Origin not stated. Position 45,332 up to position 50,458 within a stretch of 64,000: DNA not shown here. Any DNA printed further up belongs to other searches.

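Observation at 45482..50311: Single-gene AT-rich insertion encoding a 1609-aa GHKL ATPase fused to an SF1 helicase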

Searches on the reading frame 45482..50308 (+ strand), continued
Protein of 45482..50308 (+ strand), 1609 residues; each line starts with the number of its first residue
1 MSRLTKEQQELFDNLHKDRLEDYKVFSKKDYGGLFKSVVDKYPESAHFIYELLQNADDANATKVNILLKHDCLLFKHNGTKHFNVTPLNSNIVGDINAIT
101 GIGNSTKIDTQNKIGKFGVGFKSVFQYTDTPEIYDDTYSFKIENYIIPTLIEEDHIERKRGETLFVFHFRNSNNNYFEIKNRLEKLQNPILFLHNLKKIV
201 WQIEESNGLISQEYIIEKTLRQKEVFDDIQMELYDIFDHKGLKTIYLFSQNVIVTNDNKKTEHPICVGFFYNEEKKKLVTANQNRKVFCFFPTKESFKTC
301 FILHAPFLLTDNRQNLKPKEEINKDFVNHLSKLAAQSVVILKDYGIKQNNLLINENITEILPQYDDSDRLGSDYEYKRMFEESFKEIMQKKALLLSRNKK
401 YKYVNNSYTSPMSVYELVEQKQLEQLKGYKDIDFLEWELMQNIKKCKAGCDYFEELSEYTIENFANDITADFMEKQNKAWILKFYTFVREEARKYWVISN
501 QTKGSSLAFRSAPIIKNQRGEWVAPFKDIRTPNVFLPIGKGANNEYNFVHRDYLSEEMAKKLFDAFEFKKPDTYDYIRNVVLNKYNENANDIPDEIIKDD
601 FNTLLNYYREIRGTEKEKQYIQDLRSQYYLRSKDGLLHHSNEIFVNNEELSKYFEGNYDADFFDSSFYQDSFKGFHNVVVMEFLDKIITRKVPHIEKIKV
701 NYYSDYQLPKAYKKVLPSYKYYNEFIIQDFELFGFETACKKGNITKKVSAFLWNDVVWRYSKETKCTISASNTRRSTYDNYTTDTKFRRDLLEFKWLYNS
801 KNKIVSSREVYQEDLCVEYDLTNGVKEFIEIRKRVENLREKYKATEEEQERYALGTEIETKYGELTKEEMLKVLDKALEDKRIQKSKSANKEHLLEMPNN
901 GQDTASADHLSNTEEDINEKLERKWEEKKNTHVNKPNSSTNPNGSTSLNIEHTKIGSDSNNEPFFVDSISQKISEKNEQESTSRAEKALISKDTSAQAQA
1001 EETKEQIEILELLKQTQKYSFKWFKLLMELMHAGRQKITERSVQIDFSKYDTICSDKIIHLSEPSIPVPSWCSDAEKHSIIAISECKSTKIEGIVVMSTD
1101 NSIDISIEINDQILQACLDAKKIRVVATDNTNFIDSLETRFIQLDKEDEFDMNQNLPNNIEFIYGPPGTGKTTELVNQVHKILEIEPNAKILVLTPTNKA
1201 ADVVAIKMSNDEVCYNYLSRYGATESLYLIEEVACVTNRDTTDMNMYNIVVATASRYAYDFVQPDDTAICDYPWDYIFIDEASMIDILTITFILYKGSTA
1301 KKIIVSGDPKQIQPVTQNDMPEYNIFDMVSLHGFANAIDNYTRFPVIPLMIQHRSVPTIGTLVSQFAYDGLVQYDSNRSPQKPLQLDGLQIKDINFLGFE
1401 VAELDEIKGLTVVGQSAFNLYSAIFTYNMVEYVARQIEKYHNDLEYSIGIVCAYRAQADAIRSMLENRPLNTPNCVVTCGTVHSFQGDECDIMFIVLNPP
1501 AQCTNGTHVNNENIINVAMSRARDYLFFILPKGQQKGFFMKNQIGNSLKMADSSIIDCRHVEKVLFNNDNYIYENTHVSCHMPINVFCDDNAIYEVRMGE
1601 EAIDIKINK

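Call 12: find_homologous_proteins(query=window:45482-50308:+)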
Query window:45482-50308:+ (1609 aa): 3439 proteins with E <= 0.001 among 8000 candidates; the best 120 are listed.
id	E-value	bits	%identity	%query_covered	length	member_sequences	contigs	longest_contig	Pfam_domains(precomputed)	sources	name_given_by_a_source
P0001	0.0e+0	3669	100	100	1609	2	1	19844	PF13087.13,PF13086.13,PF01443.25,PF13604.13,PF13245.13,PF25794.2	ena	-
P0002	0.0e+0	2540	69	100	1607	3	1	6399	PF13087.13,PF13086.13,PF01443.25,PF13604.13,PF13245.13,PF25794.2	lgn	-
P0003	0.0e+0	2166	60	100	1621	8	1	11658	PF13087.13,PF13086.13,PF01443.25,PF13604.13,PF13245.13,PF25794.2,PF00580.28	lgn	-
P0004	0.0e+0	2120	59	100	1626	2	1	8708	PF13087.13,PF13086.13,PF01443.25,PF13604.13,PF13245.13,PF25794.2,PF00580.28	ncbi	-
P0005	0.0e+0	2109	58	100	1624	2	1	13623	PF13087.13,PF13086.13,PF01443.25,PF13604.13,PF13245.13,PF25794.2,PF00580.28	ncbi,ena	-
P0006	0.0e+0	2072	57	100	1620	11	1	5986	PF13087.13,PF13086.13,PF01443.25,PF13604.13,PF13245.13,PF25794.2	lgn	-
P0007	0.0e+0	2071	58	100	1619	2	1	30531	PF13087.13,PF13086.13,PF01443.25,PF13604.13,PF13245.13,PF25794.2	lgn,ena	-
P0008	0.0e+0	2068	57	100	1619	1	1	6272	PF13087.13,PF13086.13,PF01443.25,PF13604.13,PF13245.13,PF25794.2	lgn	-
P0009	0.0e+0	2028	56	100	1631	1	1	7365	PF13087.13,PF13086.13,PF01443.25,PF13604.13,PF13245.13,PF25794.2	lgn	-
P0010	0.0e+0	2017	56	100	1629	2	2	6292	PF13087.13,PF13086.13,PF01443.25,PF13604.13,PF13245.13,PF25794.2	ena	-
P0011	0.0e+0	2010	56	100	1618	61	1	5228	PF13087.13,PF13086.13,PF13604.13,PF13245.13,PF25794.2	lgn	-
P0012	0.0e+0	1996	56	100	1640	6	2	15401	PF13087.13,PF13086.13,PF01443.25,PF13604.13,PF13245.13,PF25794.2,PF00580.28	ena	-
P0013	0.0e+0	1988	55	100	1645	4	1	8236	PF13087.13,PF13086.13,PF01443.25,PF13604.13,PF13245.13,PF25794.2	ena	-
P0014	0.0e+0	1982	56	100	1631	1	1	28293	PF13087.13,PF13086.13,PF01443.25,PF13604.13,PF13245.13,PF25794.2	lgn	-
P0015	0.0e+0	1971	55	100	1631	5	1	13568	PF13087.13,PF13086.13,PF01443.25,PF13604.13,PF13245.13,PF25794.2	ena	-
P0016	0.0e+0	1971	55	100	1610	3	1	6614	PF13087.13,PF13086.13,PF01443.25,PF13604.13,PF13245.13,PF25794.2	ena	-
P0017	0.0e+0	1967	55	100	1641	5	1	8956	PF13087.13,PF13086.13,PF01443.25,PF13604.13,PF13245.13,PF25794.2,PF00580.28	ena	-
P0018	0.0e+0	1967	55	100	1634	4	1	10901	PF13087.13,PF13086.13,PF01443.25,PF13604.13,PF13245.13,PF25794.2,PF00580.28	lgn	-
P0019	0.0e+0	1966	55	100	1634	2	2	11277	PF13087.13,PF13086.13,PF01443.25,PF13604.13,PF13245.13,PF25794.2,PF00580.28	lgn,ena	-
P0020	0.0e+0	1966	55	100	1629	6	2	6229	PF13087.13,PF13086.13,PF01443.25,PF13604.13,PF13245.13,PF25794.2,PF00580.28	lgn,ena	-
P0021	0.0e+0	1963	55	100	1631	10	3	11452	PF13087.13,PF13086.13,PF01443.25,PF13604.13,PF13245.13,PF25794.2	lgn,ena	-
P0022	0.0e+0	1963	56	100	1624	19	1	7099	PF13087.13,PF13086.13,PF01443.25,PF13604.13,PF13245.13,PF25794.2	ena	-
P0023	0.0e+0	1958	55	100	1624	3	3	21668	PF13087.13,PF13086.13,PF01443.25,PF13604.13,PF13245.13,PF25794.2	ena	-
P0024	0.0e+0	1958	55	100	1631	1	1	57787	PF13087.13,PF13086.13,PF01443.25,PF13604.13,PF13245.13,PF25794.2,PF00580.28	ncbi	-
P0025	0.0e+0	1957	55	100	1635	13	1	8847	PF13087.13,PF13086.13,PF01443.25,PF13604.13,PF13245.13,PF25794.2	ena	-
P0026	0.0e+0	1957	55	100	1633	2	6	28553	PF13087.13,PF13086.13,PF01443.25,PF13604.13,PF13245.13,PF25794.2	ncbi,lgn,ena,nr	ncbi:MAG: AAA family ATPase [Bacteroidales bacterium]|nr:AAA family ATPase [Bacteroidales bacterium]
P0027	0.0e+0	1957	55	100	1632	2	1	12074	PF13087.13,PF13086.13,PF01443.25,PF13604.13,PF13245.13,PF25794.2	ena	-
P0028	0.0e+0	1956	55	100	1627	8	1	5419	PF13087.13,PF13086.13,PF01443.25,PF13604.13,PF13245.13,PF25794.2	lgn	-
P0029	0.0e+0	1956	56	100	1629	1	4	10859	PF13087.13,PF13086.13,PF01443.25,PF13604.13,PF13245.13,PF25794.2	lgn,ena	-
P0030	0.0e+0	1955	55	100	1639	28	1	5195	PF13087.13,PF13086.13,PF01443.25,PF13604.13,PF13245.13,PF25794.2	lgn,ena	-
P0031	0.0e+0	1946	54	100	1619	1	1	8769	PF13087.13,PF13086.13,PF01443.25,PF13604.13,PF13245.13,PF25794.2,PF00580.28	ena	-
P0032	0.0e+0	1946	55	100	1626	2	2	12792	PF13087.13,PF13086.13,PF01443.25,PF13604.13,PF13245.13,PF25794.2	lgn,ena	-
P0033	0.0e+0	1941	55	100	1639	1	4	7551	PF13087.13,PF13086.13,PF01443.25,PF13604.13,PF13245.13,PF25794.2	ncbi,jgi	jgi:ATP-dependent exoDNAse (exonuclease V) alpha subunit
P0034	0.0e+0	1939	55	100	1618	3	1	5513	PF13087.13,PF13086.13,PF01443.25,PF13604.13,PF13245.13,PF25794.2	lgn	-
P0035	0.0e+0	1938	56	100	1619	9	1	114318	PF13087.13,PF13086.13,PF01443.25,PF13604.13,PF13245.13,PF25794.2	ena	-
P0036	0.0e+0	1937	56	100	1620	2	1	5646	PF13087.13,PF13086.13,PF01443.25,PF13604.13,PF13245.13,PF25794.2,PF00580.28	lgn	-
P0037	0.0e+0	1934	55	100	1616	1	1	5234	PF13087.13,PF13086.13,PF01443.25,PF13604.13,PF13245.13,PF25794.2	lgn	-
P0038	0.0e+0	1932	54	100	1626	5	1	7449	PF13087.13,PF13086.13,PF01443.25,PF13604.13,PF13245.13,PF25794.2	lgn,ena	-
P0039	0.0e+0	1932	55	100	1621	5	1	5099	PF13087.13,PF13086.13,PF01443.25,PF13604.13,PF13245.13,PF25794.2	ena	-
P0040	0.0e+0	1931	54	100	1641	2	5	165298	PF13087.13,PF13086.13,PF01443.25,PF13604.13,PF13245.13,PF25794.2,PF00580.28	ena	-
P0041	0.0e+0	1931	54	100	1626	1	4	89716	PF13087.13,PF13086.13,PF01443.25,PF13604.13,PF13245.13,PF25794.2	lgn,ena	-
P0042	0.0e+0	1931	54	100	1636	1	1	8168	PF13087.13,PF13086.13,PF01443.25,PF13604.13,PF13245.13,PF25794.2,PF00580.28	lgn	-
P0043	0.0e+0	1930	54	100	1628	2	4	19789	PF13087.13,PF13086.13,PF01443.25,PF13604.13,PF13245.13,PF25794.2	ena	-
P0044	0.0e+0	1929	54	100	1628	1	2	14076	PF13087.13,PF13086.13,PF01443.25,PF13604.13,PF13245.13,PF25794.2,PF00580.28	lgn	-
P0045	0.0e+0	1929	54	100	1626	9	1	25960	PF13087.13,PF13086.13,PF01443.25,PF13604.13,PF13245.13,PF25794.2,PF00580.28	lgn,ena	-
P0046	0.0e+0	1928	54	100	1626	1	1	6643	PF13087.13,PF13086.13,PF01443.25,PF13604.13,PF13245.13,PF25794.2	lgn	-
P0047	0.0e+0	1923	55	100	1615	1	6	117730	PF13087.13,PF13086.13,PF01443.25,PF13604.13,PF13245.13,PF25794.2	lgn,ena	-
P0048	0.0e+0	1921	55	100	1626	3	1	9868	PF13087.13,PF13086.13,PF01443.25,PF13604.13,PF13245.13,PF25794.2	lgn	-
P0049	0.0e+0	1919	55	100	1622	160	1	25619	PF13087.13,PF13086.13,PF01443.25,PF13604.13,PF13245.13,PF25794.2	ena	-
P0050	0.0e+0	1918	54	100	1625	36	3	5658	PF13087.13,PF13086.13,PF01443.25,PF13604.13,PF13245.13,PF25794.2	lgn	-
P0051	0.0e+0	1914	54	100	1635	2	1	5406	PF13087.13,PF13086.13,PF01443.25,PF13604.13,PF13245.13,PF25794.2,PF00580.28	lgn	-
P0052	0.0e+0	1914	53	100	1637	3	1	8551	PF13087.13,PF13086.13,PF01443.25,PF13604.13,PF13245.13,PF25794.2,PF00580.28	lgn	-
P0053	0.0e+0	1910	55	100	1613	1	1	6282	PF13087.13,PF13086.13,PF01443.25,PF13604.13,PF13245.13,PF25794.2,PF00580.28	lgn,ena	-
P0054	0.0e+0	1907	54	100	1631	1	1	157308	PF13087.13,PF13086.13,PF01443.25,PF13604.13,PF13245.13,PF25794.2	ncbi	-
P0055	0.0e+0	1906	54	100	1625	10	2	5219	PF13087.13,PF13086.13,PF01443.25,PF13604.13,PF13245.13,PF25794.2,PF00580.28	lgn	-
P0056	0.0e+0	1901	54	100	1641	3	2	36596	PF13087.13,PF13086.13,PF05127.22,PF01443.25,PF13604.13,PF13245.13,PF25794.2,PF00580.28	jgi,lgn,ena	-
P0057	0.0e+0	1899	55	100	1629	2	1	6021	PF13087.13,PF13086.13,PF01443.25,PF13604.13,PF13245.13,PF25794.2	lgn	-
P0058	0.0e+0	1897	53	99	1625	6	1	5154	PF13087.13,PF13086.13,PF01443.25,PF13604.13,PF13245.13,PF25794.2,PF00580.28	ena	-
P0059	0.0e+0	1892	54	100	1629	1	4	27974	PF13087.13,PF13086.13,PF01443.25,PF13604.13,PF13245.13,PF25794.2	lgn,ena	-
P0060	0.0e+0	1892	54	100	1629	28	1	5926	PF13087.13,PF13086.13,PF01443.25,PF13604.13,PF13245.13,PF25794.2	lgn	-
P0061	0.0e+0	1891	54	100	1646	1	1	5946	PF13087.13,PF13086.13,PF05127.22,PF01443.25,PF13604.13,PF13245.13,PF25794.2,PF00580.28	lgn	-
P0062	0.0e+0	1891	54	100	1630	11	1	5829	PF13087.13,PF13086.13,PF01443.25,PF13604.13,PF13245.13,PF25794.2,PF00580.28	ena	-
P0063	0.0e+0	1891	54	100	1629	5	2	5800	PF13087.13,PF13086.13,PF01443.25,PF13604.13,PF13245.13,PF25794.2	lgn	-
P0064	0.0e+0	1888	54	100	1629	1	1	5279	PF13087.13,PF13086.13,PF01443.25,PF13604.13,PF13245.13,PF25794.2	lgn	-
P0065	0.0e+0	1878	53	100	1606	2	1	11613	PF13087.13,PF13086.13,PF01443.25,PF13604.13,PF13245.13,PF25794.2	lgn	-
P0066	0.0e+0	1874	53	100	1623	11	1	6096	PF13087.13,PF13086.13,PF01443.25,PF13604.13,PF13245.13,PF25794.2,PF00580.28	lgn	-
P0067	0.0e+0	1872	53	100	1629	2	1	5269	PF13087.13,PF13086.13,PF01443.25,PF13604.13,PF13245.13,PF25794.2,PF00580.28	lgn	-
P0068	0.0e+0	1856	53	100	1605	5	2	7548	PF13087.13,PF13086.13,PF01443.25,PF13604.13,PF13245.13,PF25794.2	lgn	-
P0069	0.0e+0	1855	53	100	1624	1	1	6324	PF13087.13,PF13086.13,PF01443.25,PF13604.13,PF13245.13,PF25794.2,PF00580.28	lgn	-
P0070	0.0e+0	1851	53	100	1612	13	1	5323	PF13087.13,PF13086.13,PF01443.25,PF13604.13,PF13245.13,PF25794.2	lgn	-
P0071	0.0e+0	1848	52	100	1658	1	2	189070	PF13087.13,PF13086.13,PF01443.25,PF13604.13,PF13245.13,PF25794.2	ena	-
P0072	0.0e+0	1841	54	98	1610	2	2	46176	PF13087.13,PF13086.13,PF01443.25,PF13604.13,PF13245.13,PF25794.2,PF00580.28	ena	-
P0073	0.0e+0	1825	52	100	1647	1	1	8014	PF13087.13,PF13086.13,PF01443.25,PF13604.13,PF13245.13,PF25794.2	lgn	-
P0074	0.0e+0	1818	52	100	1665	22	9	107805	PF13087.13,PF13086.13,PF01443.25,PF13604.13,PF13245.13,PF25794.2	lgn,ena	-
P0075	0.0e+0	1810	53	100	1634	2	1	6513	PF13087.13,PF13086.13,PF01443.25,PF13604.13,PF13245.13,PF25794.2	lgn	-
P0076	0.0e+0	1765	53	94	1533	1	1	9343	PF13087.13,PF13086.13,PF13604.13,PF13245.13,PF25794.2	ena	-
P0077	0.0e+0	1751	50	100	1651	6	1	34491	PF13087.13,PF13086.13,PF05127.22,PF01443.25,PF13604.13,PF13245.13,PF25794.2,PF00580.28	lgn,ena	-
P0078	0.0e+0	1687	48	100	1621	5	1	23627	PF13087.13,PF13086.13,PF01443.25,PF13604.13,PF13245.13,PF25794.2,PF00580.28,PF02562.23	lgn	-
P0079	0.0e+0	1687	49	100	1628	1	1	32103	PF13087.13,PF13086.13,PF01443.25,PF13604.13,PF13245.13,PF25794.2,PF00580.28,PF02562.23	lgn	-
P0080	0.0e+0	1675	50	100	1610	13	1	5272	PF13087.13,PF13086.13,PF01443.25,PF13604.13,PF13245.13,PF25794.2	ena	-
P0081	0.0e+0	1667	48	100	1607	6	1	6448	PF13087.13,PF13086.13,PF05127.22,PF01443.25,PF13604.13,PF13245.13,PF25794.2,PF00580.28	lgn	-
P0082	0.0e+0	1661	48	100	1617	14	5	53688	PF13087.13,PF13086.13,PF01443.25,PF13604.13,PF13245.13,PF25794.2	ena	-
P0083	0.0e+0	1660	49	100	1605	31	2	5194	PF13087.13,PF13086.13,PF13604.13,PF13245.13,PF25794.2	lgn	-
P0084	0.0e+0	1658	48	100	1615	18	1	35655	PF13087.13,PF13086.13,PF01443.25,PF13604.13,PF13245.13,PF25794.2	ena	-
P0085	0.0e+0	1655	48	100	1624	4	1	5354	PF13087.13,PF13086.13,PF01443.25,PF13604.13,PF13245.13,PF25794.2,PF00580.28,PF02562.23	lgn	-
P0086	0.0e+0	1644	48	100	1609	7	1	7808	PF13087.13,PF13086.13,PF05127.22,PF01443.25,PF13604.13,PF13245.13,PF25794.2,PF00580.28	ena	-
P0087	0.0e+0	1644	48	100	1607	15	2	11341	PF13087.13,PF13086.13,PF01443.25,PF13604.13,PF13245.13,PF25794.2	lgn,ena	-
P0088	0.0e+0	1639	48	100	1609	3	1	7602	PF13087.13,PF13086.13,PF05127.22,PF01443.25,PF13604.13,PF13245.13,PF25794.2,PF00580.28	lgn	-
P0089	0.0e+0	1638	48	100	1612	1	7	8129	PF13087.13,PF13086.13,PF01443.25,PF13604.13,PF13245.13,PF25794.2,PF02562.23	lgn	-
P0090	0.0e+0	1636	47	100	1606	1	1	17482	PF13087.13,PF13086.13,PF01443.25,PF13604.13,PF13245.13,PF25794.2,PF00580.28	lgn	-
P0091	0.0e+0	1628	48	100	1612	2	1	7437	PF13087.13,PF13086.13,PF05127.22,PF01443.25,PF13604.13,PF13245.13,PF25794.2,PF00580.28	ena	-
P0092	0.0e+0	1624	47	100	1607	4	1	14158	PF13087.13,PF13086.13,PF01443.25,PF13604.13,PF13245.13,PF25794.2,PF00580.28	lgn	-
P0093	0.0e+0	1623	47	100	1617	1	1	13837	PF13087.13,PF13086.13,PF01443.25,PF13604.13,PF13245.13,PF25794.2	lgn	-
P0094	0.0e+0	1598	47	100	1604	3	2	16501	PF13087.13,PF13086.13,PF01443.25,PF13604.13,PF13245.13,PF25794.2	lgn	-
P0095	0.0e+0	1596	48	100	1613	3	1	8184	PF13087.13,PF13086.13,PF05127.22,PF01443.25,PF13604.13,PF13245.13,PF25794.2,PF00580.28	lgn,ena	-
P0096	0.0e+0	1581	47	100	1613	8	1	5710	PF13087.13,PF13086.13,PF01443.25,PF13604.13,PF13245.13,PF09848.16,PF25794.2,PF00580.28,PF02562.23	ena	-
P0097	0.0e+0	1565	46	100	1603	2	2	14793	PF13087.13,PF13086.13,PF01443.25,PF13604.13,PF13245.13,PF25794.2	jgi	-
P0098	0.0e+0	1558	47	100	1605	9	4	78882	PF13087.13,PF13086.13,PF05127.22,PF01443.25,PF13604.13,PF13245.13,PF25794.2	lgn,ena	-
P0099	0.0e+0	1556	47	100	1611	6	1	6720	PF13087.13,PF13086.13,PF01443.25,PF13604.13,PF13245.13,PF25794.2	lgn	-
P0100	0.0e+0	1554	47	100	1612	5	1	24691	PF13087.13,PF13086.13,PF01443.25,PF13604.13,PF13245.13,PF09848.16,PF25794.2,PF00580.28,PF02562.23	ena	-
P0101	0.0e+0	1552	47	100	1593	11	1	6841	PF13087.13,PF13086.13,PF01443.25,PF13604.13,PF13245.13,PF25794.2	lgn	-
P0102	0.0e+0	1552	47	100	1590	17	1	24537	PF13087.13,PF13086.13,PF05127.22,PF01443.25,PF13604.13,PF13245.13,PF25794.2,PF00580.28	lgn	-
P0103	0.0e+0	1550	47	100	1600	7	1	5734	PF13087.13,PF13086.13,PF05127.22,PF01443.25,PF13604.13,PF13245.13,PF25794.2,PF00580.28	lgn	-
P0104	0.0e+0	1547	48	100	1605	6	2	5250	PF13087.13,PF13086.13,PF05127.22,PF01443.25,PF13604.13,PF13245.13,PF25794.2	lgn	-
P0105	0.0e+0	1545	45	100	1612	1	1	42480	PF13087.13,PF13086.13,PF05127.22,PF13604.13,PF13245.13,PF25794.2,PF00580.28,PF02562.23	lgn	-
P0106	0.0e+0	1529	47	100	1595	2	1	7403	PF13087.13,PF13086.13,PF05127.22,PF01443.25,PF13604.13,PF13245.13,PF25794.2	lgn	-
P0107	0.0e+0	1526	45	100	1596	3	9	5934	PF13087.13,PF13086.13,PF01443.25,PF13604.13,PF13245.13,PF25794.2,PF00580.28,PF02562.23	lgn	-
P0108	0.0e+0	1521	46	100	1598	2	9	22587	PF13087.13,PF13086.13,PF05127.22,PF01443.25,PF13604.13,PF13245.13,PF25794.2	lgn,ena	-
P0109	0.0e+0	1517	46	100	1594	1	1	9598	PF13087.13,PF13086.13,PF01443.25,PF13604.13,PF13245.13,PF25794.2,PF00580.28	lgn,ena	-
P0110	0.0e+0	1517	46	100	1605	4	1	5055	PF13087.13,PF13086.13,PF01443.25,PF13604.13,PF13245.13,PF25794.2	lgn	-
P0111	0.0e+0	1511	45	100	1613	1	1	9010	PF13087.13,PF13086.13,PF01443.25,PF13604.13,PF13245.13,PF25794.2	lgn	-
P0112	0.0e+0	1508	46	100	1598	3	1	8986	PF13087.13,PF13086.13,PF01443.25,PF13604.13,PF13245.13,PF25794.2,PF00580.28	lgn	-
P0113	0.0e+0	1505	45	100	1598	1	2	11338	PF13087.13,PF13086.13,PF00270.36,PF01443.25,PF13604.13,PF13245.13,PF09848.16,PF25794.2,PF04851.22,PF00580.28,PF02562.23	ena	-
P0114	0.0e+0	1503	45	100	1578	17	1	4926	PF13087.13,PF13086.13,PF01443.25,PF13604.13,PF13245.13,PF25794.2,PF00580.28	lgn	-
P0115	0.0e+0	1496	45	100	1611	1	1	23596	PF13087.13,PF13086.13,PF05127.22,PF01443.25,PF13604.13,PF13245.13,PF25794.2,PF00580.28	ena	-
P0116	0.0e+0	1484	46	100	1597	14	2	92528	PF13087.13,PF13086.13,PF01443.25,PF13604.13,PF13245.13,PF09848.16,PF25794.2,PF00580.28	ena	-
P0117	0.0e+0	1477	44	100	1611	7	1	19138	PF13087.13,PF13086.13,PF05127.22,PF01443.25,PF13604.13,PF13245.13,PF25794.2,PF00580.28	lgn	-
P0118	0.0e+0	1468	45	100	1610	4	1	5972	PF13087.13,PF13086.13,PF05127.22,PF01443.25,PF13604.13,PF13245.13,PF25794.2,PF00580.28,PF02562.23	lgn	-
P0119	0.0e+0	1464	44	100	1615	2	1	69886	PF13087.13,PF13086.13,PF05127.22,PF01443.25,PF13604.13,PF13245.13,PF25794.2,PF00580.28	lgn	-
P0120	0.0e+0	1452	43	100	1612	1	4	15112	PF13087.13,PF13086.13,PF01443.25,PF13604.13,PF13245.13,PF25794.2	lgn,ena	-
